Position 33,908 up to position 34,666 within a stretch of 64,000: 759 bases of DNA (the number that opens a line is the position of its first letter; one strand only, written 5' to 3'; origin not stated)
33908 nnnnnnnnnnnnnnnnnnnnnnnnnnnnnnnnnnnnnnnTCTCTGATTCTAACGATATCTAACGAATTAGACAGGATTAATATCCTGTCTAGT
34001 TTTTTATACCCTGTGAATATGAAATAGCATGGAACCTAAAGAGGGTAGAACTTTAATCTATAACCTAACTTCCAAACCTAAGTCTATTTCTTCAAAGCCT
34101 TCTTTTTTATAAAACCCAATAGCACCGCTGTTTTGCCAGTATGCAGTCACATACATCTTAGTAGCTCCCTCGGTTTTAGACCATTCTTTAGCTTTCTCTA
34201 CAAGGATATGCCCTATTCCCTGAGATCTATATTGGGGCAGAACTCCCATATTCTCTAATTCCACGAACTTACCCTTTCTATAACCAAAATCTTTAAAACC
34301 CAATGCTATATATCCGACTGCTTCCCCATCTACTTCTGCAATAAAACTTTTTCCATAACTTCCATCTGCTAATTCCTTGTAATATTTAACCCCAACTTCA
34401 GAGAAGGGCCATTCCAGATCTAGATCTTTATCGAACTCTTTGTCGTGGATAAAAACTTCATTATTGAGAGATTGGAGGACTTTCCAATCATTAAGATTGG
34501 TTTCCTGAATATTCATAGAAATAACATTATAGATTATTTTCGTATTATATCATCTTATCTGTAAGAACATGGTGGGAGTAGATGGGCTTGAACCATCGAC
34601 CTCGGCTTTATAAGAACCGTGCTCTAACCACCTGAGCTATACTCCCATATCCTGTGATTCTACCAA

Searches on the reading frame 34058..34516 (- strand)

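Call 8: search_protein_families(library=pfam, proteins=[window:34058-34516:-], max_evalue=0.01)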
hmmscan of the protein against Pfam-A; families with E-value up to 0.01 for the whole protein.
window:34058-34516:- (152 aa): 7 families
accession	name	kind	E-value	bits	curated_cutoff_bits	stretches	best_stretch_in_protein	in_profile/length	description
PF00583.31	Acetyltransf_1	-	1.9e-20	73.7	20.7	1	37-141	15-116/116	Acetyltransferase (GNAT) family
PF13508.13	Acetyltransf_7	-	4e-16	59.6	27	1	56-143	4-84/84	Acetyltransferase (GNAT) domain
PF13673.13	Acetyltransf_10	-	1.2e-10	41.8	23.6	1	52-145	28-111/128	Acetyltransferase (GNAT) domain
PF08445.16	FR47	-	0.0003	21.2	22.1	1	85-145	22-81/86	FR47-like protein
PF24553.2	Rv0428c_C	-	0.00054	20.1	27.2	1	82-143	157-217/224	Probable histone acetyltransferase Rv0428c C-terminal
PF14542.12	Acetyltransf_CG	-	0.0033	18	30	1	72-118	12-58/80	GCN5-related N-acetyl-transferase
PF13302.13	Acetyltransf_3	-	0.0084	17.2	25.4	1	50-142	46-138/138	Acetyltransferase (GNAT) domain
